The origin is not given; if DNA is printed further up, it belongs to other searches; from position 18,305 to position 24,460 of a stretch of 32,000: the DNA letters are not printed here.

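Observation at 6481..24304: Tandem array of three ~1900-2000-aa paralogous T9SS cargo genes of unknown function, occupying 56% of the window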

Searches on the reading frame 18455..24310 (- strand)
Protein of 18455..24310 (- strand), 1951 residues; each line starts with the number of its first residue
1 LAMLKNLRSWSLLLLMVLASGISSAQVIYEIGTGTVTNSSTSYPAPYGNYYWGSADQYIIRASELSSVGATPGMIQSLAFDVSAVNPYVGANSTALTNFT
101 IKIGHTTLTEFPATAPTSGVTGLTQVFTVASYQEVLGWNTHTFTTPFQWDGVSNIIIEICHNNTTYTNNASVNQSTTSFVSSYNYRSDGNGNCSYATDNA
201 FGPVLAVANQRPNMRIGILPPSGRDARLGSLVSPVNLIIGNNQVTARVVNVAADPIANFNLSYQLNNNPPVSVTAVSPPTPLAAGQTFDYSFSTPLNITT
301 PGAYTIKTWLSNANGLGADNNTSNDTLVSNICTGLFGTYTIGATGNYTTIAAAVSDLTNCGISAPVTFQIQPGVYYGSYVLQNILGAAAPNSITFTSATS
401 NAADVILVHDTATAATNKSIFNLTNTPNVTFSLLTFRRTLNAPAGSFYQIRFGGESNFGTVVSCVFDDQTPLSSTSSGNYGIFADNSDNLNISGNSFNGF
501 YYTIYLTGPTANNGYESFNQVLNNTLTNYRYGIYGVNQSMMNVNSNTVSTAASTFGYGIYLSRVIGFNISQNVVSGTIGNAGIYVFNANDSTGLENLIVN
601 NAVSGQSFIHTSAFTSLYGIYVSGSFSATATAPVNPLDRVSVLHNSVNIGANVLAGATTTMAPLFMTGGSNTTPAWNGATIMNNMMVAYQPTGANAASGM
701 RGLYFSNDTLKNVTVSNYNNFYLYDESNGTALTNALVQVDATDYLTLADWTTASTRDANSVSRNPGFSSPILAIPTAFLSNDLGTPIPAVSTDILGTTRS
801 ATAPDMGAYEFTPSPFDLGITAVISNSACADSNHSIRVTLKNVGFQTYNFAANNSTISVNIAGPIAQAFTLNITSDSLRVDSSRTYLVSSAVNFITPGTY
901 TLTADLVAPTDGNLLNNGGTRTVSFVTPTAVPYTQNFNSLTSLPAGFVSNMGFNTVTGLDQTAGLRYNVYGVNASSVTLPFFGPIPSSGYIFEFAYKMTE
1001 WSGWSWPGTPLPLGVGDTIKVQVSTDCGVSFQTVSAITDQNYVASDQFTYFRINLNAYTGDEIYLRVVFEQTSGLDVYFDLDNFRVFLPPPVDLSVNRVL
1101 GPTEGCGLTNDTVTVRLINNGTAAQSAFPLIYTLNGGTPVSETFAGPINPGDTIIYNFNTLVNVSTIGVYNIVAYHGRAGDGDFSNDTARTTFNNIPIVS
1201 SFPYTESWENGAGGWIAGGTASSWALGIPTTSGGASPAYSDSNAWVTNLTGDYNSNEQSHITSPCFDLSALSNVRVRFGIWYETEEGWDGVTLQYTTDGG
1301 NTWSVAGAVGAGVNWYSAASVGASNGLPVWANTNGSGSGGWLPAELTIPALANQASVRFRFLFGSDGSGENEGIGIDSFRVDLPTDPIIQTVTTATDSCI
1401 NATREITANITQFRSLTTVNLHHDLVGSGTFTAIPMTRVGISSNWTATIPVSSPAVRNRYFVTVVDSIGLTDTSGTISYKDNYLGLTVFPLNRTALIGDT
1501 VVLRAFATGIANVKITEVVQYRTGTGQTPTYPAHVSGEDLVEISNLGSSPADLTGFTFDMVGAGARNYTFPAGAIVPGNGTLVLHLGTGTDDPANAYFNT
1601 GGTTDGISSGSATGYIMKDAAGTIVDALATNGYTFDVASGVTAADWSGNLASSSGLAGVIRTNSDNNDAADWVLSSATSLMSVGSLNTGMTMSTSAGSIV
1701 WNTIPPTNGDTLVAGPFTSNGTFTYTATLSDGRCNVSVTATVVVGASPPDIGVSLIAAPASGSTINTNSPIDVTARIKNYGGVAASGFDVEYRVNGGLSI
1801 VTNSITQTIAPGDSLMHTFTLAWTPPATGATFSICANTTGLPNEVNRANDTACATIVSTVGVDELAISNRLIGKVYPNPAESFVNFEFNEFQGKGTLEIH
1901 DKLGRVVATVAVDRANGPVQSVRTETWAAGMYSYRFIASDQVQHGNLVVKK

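Call 4: search_protein_families(library=pfam, proteins=[window:18455-24310:-], max_evalue=0.1)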
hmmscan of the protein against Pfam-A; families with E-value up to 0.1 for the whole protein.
window:18455-24310:- (1951 aa): 8 families
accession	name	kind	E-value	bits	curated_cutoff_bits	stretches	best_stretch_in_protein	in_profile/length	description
PF07705.17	CARDB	-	2.2e-11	44.3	22.7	2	1761-1850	11-97/101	CARDB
PF00932.25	LTD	-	1.2e-10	42.1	34.3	1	1510-1629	5-106/109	Lamin Tail Domain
PF18962.6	Por_Secre_tail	-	1.7e-06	28.7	27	1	1875-1943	1-69/75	Secretion system C-terminal sorting domain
PF20773.4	InhA-like_MAM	-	1.1e-05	25.4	26.9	1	1263-1383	54-164/191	Immune inhibitor A-like, MAM domain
PF21471.3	Reelin_subrepeat-B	-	5.4e-05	23.4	27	1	1288-1377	57-122/127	Reelin subrepeat B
PF17957.7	Big_7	-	0.0023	19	24.1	1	1756-1827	5-60/70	Bacterial Ig domain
PF18981.6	InlK_D3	-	0.041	14.4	25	0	1151-1172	33-54/75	Internalin K domain (D3/D4)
PF12690.13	BsuPI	-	0.046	14.1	22.9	0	281-313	67-99/101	Intracellular proteinase inhibitor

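Call 5: search_protein_families(library=ncbifam, proteins=[window:18455-24310:-], max_evalue=0.1)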
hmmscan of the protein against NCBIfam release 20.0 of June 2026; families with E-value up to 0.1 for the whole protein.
window:18455-24310:- (1951 aa): 3 families
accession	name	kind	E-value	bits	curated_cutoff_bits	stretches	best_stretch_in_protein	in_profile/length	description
TIGR04183.1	Por_Secre_tail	domain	2.6e-06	27.3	23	1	1875-1950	1-72/72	T9SS type A sorting domain-containing protein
TIGR04247.1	NosD_copper_fam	subfamily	0.0019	16.8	300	1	481-603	151-264/377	nitrous oxide reductase family maturation protein NosD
NF041518.1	choice_anch_Q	domain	0.0037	17.5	25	1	782-811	27-57/58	choice-of-anchor Q domain-containing protein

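Call 10: search_solved_structures(query=window:18455-24310:-, max_evalue=1)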
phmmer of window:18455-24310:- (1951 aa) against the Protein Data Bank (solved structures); distinct sequences matched with E-value up to 1: 4.
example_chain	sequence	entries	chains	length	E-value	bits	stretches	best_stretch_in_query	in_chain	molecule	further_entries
9rd1_A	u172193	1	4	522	0.23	11.9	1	271-313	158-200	Periplasmic oligopeptide-binding protein OppA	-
3tcf_A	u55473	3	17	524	0.23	11.9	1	271-313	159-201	Periplasmic oligopeptide-binding protein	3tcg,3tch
3se7_A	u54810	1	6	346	0.6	10.5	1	872-911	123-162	VanA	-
8glj_D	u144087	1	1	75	0.68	10.3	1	1875-1947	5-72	Por secretion system C-terminal sorting domain-containing protein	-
